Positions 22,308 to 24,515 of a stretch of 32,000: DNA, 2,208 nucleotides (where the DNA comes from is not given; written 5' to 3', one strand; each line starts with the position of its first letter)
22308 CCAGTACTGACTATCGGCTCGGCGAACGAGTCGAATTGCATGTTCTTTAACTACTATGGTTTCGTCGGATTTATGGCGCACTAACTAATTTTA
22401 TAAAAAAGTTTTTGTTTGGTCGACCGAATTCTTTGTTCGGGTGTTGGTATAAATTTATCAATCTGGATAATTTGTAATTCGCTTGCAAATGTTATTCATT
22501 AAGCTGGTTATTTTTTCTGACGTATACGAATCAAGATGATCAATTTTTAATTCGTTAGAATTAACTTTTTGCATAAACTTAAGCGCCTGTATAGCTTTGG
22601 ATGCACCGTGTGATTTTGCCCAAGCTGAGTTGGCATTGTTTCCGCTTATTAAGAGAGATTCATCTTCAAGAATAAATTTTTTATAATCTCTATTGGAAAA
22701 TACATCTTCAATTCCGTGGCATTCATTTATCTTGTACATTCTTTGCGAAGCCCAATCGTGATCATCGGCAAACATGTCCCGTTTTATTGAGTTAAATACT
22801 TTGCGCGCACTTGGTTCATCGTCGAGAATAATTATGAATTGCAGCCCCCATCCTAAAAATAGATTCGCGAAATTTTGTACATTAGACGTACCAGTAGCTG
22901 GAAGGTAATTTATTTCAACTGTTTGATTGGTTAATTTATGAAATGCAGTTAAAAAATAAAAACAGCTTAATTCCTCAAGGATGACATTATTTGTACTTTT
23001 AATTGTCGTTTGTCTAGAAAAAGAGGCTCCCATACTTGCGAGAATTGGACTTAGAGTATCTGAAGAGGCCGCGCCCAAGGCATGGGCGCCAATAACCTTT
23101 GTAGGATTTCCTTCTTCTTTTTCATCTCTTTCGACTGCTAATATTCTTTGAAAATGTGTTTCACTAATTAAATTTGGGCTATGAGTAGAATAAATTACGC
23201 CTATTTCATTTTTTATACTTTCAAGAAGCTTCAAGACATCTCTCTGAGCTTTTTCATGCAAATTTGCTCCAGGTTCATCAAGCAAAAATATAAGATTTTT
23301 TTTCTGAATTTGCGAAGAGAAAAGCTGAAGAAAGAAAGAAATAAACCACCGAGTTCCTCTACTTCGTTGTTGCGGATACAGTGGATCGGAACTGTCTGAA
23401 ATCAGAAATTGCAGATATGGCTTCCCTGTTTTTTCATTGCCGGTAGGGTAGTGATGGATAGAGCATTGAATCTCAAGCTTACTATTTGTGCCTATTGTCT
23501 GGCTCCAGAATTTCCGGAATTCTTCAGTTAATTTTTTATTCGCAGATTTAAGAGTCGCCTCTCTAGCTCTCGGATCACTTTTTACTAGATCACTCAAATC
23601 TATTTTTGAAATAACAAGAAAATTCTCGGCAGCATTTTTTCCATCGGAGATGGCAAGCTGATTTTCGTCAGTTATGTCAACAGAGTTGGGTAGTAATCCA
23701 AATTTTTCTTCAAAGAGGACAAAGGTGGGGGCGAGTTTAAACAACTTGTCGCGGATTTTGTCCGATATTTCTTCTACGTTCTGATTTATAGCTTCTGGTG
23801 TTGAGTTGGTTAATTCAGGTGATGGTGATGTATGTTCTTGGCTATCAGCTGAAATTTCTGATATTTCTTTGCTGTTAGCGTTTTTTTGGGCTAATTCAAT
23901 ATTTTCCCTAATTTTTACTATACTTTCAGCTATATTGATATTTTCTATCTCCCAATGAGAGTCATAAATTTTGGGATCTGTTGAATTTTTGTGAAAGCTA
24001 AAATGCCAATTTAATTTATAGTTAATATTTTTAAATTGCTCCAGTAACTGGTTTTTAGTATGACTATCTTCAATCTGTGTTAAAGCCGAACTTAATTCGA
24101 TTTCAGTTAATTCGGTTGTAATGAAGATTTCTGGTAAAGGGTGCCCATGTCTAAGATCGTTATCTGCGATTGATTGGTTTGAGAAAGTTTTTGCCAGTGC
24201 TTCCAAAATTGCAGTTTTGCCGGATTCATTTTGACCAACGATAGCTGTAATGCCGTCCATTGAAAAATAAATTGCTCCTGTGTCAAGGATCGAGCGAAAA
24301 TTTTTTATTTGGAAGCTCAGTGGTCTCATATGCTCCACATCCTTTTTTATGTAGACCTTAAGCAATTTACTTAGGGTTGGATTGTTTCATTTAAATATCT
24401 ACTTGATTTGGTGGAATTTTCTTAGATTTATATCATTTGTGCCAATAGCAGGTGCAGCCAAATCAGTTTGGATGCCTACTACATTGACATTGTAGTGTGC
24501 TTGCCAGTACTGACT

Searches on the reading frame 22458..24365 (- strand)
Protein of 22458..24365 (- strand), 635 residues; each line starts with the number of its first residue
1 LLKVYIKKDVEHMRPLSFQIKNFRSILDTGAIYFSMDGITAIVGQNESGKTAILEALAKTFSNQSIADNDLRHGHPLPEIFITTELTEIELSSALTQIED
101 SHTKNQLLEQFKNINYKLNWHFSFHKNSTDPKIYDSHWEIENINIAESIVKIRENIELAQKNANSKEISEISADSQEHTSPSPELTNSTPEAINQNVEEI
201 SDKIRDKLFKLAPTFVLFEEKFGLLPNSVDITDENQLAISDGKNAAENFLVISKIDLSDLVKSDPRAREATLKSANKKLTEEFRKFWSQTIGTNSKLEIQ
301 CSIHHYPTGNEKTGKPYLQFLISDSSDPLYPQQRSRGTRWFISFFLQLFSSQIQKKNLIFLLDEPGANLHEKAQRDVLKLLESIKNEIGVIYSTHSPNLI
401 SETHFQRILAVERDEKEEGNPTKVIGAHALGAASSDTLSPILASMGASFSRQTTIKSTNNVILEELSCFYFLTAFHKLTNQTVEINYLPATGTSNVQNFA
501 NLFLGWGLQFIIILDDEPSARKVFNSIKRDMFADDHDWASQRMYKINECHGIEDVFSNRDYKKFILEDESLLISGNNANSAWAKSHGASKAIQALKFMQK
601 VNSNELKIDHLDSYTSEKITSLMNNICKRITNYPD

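Call 4: search_protein_families(library=pfam, proteins=[window:22458-24365:-], max_evalue=0.1)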
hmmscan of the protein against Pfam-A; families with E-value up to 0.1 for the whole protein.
window:22458-24365:- (635 aa): 8 families
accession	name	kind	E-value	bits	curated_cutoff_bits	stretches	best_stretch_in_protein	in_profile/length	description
PF13175.12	AAA_15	-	9.6e-23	81.8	32.1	1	17-400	5-374/374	AAA ATPase domain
PF13304.12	AAA_21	-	3.7e-15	57.2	27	1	39-401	1-304/304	AAA domain, putative AbiEii toxin, Type IV TA system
PF02463.25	SMC_N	-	2.4e-10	40.6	40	1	18-413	5-213/220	RecF/RecN/SMC N terminal domain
PF13476.12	AAA_23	-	2.6e-09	38.4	27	1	19-206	3-165/201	AAA domain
PF13555.12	AAA_29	-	0.00035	20.7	27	1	30-64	15-49/61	P-loop containing region of AAA domain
PF09818.15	ABC_ATPase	-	0.024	14.1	23.2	1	37-66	79-108/283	P-loop domain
PF13514.12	AAA_27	-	0.028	14.4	22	1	31-60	18-49/206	AAA domain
PF00005.33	ABC_tran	-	0.04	15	25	1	34-116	8-72/137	ABC transporter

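Call 5: search_protein_families(library=padloc, proteins=[window:22458-24365:-], max_evalue=0.1)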
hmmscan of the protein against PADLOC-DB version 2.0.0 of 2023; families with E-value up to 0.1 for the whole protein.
window:22458-24365:- (635 aa): 103 families (the best 25 are shown)
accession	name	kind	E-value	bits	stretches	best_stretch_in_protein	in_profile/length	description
PDLC02979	AriA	-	1.3e-24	85.7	1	17-400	5-373/373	-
PDLC02335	AbiLi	-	2.3e-17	61.1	1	15-416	50-255/326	AbiLi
PDLC02358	Old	-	3.5e-17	60.4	2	17-104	6-87/578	Old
PDLC00067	GajA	-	3.8e-17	60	2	347-632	295-577/604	AAA ATPase domain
PDLC00284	PtuA1|PtuA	-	9.4e-16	55.7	2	359-457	394-490/545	AAA ATPase domain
PDLC02980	AriA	-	1.1e-15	56.4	1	39-401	1-304/304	-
PDLC00096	GajA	-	1.4e-15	55.1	2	324-416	254-353/630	AAA ATPase domain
PDLC04135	mad3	-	9.4e-15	53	1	19-419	6-345/374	mads_3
PDLC00271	PtuA1|PtuA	-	4.6e-14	50.8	2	17-144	5-118/421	AAA ATPase domain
PDLC00289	PtuA1|PtuA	-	4.7e-14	50.3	2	345-456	236-346/404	AAA ATPase domain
PDLC00091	GajA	-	1.8e-13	48.2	2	18-130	6-118/627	AAA ATPase domain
PDLC00099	GajA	-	2e-13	48.2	2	341-414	284-358/626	AAA ATPase domain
PDLC00278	PtuA1|PtuA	-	1.3e-12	45.8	2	353-417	284-348/436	AAA ATPase domain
PDLC00298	PtuA1|PtuA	-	3.1e-12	44.3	2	353-416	277-341/423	AAA ATPase domain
PDLC00310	PtuA1|PtuA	-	3.7e-12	44.1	2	353-442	287-375/443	AAA ATPase domain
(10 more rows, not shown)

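Call 27: search_protein_families(library=phrogs, proteins=[window:22458-24365:-], max_evalue=0.01)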
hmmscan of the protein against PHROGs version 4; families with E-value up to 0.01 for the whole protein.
window:22458-24365:- (635 aa): 11 families
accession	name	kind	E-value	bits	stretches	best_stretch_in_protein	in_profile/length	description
phrog_7507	-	unknown function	8.3e-29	102.2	2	322-417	374-467/483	-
phrog_4747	-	unknown function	2.4e-21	77.4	1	17-417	5-396/610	-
phrog_3940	-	unknown function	1.3e-12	48.3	2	18-136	8-114/537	-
phrog_8323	-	unknown function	7e-12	45.6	1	19-420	55-385/623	-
phrog_9802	-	unknown function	3.7e-11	43.7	1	38-465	26-384/438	-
phrog_293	-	moron, auxiliary metabolic gene and host takeover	8.2e-09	35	1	359-415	289-346/1058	ABC transporter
phrog_77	-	DNA, RNA and nucleotide metabolism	2.6e-07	30.6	1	10-58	293-341/967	SbcC-like subunit of palindrome specific endonuclease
phrog_1499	-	unknown function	9e-07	29.5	1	17-89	7-79/427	-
phrog_2392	-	moron, auxiliary metabolic gene and host takeover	0.0008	18.8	0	358-419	637-697/726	ABC transporter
phrog_800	-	head and packaging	0.0014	18.3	1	19-70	15-65/511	terminase small subunit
phrog_19212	-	unknown function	0.0088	15.7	0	13-64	1-52/550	-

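Call 28: search_protein_families(library=ncbifam, proteins=[window:22458-24365:-], max_evalue=0.01)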
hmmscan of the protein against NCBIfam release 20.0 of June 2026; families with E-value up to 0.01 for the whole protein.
window:22458-24365:- (635 aa): 44 families (the best 25 are shown)
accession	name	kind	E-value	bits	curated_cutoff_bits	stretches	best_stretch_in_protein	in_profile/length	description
NF041760.1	PtuA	equivalog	8.7e-13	48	500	2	17-62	54-97/524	retron Ec78 anti-phage system effector ATPase PtuA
NF010068.0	PRK13548.1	equivalog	1.8e-08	33.8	261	1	352-430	157-236/261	heme ABC transporter ATP-binding protein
TIGR00611.2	recf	equivalog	3e-08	33.2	172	1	18-73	4-57/339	DNA replication/repair protein RecF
NF040873.1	AztA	equivalog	6.3e-08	32.4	220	1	348-403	129-185/191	zinc ABC transporter ATP-binding protein AztA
TIGR03608.1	L_ocin_972_ABC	subfamily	6.9e-08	32.2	254.85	1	354-403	150-200/206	putative bacteriocin export ABC transporter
NF047739.1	antiphage_MADS3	equivalog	3.4e-07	29.8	420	1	353-417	333-396/427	methylation-associated defense system AAA family ATPase MAD3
TIGR00618.1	sbcc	subfamily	7.9e-06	24.1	478.5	1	13-58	1-48/1043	exonuclease subunit SbcC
TIGR02857.1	CydD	equivalog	8.3e-06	25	435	1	355-402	475-522/529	thiol reductant ABC exporter subunit CydD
NF003034.1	PRK03918.1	equivalog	1.1e-05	23.7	700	1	17-59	5-45/878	DNA double-strand break repair ATPase Rad50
TIGR01166.1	cbiO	subfamily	1.9e-05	24.2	211.8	0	356-399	145-189/190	cobalt ABC transporter, ATP-binding protein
TIGR02673.1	FtsE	equivalog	2.9e-05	23.9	264.85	1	356-411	155-210/214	cell division ATP-binding protein FtsE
TIGR04521.1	ECF_ATPase_2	equivalog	4.7e-05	22.6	330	1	359-425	165-233/279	energy-coupling factor transporter ATPase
TIGR00972.1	3a0107s01c2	equivalog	7.4e-05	22.2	343.2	0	359-404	165-210/248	phosphate ABC transporter ATP-binding protein PstB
NF010680.0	PRK14079.1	equivalog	8.6e-05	21.7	386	1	13-59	1-45/349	recombination protein F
NF053840.1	MnTportMntADein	equivalog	0.00011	21.8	400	0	353-435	148-230/240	manganese ABC transporter ATP-binding protein MntA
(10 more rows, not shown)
